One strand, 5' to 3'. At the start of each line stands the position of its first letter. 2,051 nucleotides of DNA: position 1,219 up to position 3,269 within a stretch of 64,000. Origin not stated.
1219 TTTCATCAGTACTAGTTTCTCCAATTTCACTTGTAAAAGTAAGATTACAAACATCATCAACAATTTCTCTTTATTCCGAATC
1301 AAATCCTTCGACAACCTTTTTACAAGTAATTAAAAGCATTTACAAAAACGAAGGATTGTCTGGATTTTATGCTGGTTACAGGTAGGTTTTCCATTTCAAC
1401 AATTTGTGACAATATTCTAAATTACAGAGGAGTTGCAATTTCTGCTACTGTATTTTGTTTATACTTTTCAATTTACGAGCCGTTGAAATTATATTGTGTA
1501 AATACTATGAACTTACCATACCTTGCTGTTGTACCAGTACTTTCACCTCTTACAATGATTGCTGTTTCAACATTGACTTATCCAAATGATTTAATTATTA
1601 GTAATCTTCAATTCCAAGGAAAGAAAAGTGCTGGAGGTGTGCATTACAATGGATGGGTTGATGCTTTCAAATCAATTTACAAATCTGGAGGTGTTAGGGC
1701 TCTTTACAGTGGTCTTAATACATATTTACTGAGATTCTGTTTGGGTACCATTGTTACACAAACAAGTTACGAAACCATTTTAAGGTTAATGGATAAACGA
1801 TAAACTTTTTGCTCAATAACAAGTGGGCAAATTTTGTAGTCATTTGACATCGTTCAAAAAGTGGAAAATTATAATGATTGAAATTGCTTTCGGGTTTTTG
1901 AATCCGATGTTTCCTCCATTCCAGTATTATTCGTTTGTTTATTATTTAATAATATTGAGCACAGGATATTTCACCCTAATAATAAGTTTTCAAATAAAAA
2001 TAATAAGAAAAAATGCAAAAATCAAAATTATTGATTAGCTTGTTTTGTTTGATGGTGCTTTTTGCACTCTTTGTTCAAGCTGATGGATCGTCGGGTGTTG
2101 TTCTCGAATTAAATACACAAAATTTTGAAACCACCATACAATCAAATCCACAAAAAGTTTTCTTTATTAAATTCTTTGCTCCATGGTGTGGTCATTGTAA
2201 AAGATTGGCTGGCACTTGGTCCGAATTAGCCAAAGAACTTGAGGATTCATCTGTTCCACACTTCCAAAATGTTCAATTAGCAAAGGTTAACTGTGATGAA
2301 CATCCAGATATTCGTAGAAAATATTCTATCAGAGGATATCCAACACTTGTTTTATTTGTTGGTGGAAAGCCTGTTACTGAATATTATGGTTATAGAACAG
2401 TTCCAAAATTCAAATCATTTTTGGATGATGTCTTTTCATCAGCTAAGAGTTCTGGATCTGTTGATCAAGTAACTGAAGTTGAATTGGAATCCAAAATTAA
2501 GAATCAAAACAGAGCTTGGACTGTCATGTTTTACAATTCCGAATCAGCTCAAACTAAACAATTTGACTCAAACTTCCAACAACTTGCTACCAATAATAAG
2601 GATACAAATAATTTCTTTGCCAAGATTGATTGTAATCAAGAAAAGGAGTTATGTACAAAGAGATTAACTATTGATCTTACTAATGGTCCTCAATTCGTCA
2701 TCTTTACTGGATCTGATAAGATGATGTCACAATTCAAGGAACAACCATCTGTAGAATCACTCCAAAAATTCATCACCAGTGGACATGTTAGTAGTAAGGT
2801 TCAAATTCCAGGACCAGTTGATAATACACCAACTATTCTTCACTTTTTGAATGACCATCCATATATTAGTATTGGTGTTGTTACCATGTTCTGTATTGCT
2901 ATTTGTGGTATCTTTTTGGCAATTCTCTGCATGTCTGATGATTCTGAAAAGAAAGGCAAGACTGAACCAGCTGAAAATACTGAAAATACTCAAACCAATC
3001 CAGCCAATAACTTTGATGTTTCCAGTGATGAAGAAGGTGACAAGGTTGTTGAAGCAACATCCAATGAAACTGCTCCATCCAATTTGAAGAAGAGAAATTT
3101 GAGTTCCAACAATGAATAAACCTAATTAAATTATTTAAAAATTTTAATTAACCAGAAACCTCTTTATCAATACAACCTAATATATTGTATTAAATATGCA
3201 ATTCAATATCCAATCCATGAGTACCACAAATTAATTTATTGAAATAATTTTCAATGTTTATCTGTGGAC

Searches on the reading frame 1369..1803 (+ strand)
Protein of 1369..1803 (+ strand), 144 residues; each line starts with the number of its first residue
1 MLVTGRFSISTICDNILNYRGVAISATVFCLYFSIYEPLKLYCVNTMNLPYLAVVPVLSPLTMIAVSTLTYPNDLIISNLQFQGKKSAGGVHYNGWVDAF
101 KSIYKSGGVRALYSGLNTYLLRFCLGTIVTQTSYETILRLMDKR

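Call 27: search_protein_families(library=pfam, proteins=[window:1369-1803:+], max_evalue=0.01)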
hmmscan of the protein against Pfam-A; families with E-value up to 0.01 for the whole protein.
window:1369-1803:+ (144 aa): 1 family
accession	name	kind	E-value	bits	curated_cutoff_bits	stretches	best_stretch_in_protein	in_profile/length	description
PF00153.32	Mito_carr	-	3.1e-14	52.9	22.3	1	64-142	17-93/96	Mitochondrial carrier protein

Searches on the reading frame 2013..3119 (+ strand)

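Call 27: search_protein_families(library=pfam, proteins=[window:2013-3119:+], max_evalue=0.01)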
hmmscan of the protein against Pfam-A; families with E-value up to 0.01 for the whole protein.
window:2013-3119:+ (368 aa): 6 families
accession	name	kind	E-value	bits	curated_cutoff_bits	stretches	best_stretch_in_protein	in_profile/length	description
PF00085.26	Thioredoxin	-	1.4e-36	125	23.5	2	30-138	2-102/103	Thioredoxin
PF13098.12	Thioredoxin_2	-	1.6e-09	38.5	27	1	48-135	6-102/104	Thioredoxin-like domain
PF13848.12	Thioredoxin_6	-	2e-08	34.8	27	1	99-255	32-183/184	Thioredoxin-like domain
PF04756.19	OST3_OST6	-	1.3e-07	31.7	27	1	27-117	10-104/294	OST3 / OST6 family, transporter family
PF24508.1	TXNDC16_N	-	0.0037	18.2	27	0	152-216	5-70/105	TXNDC16 N-terminal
PF13905.12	Thioredoxin_8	-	0.005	17.6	27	0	48-96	2-45/94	Thioredoxin-like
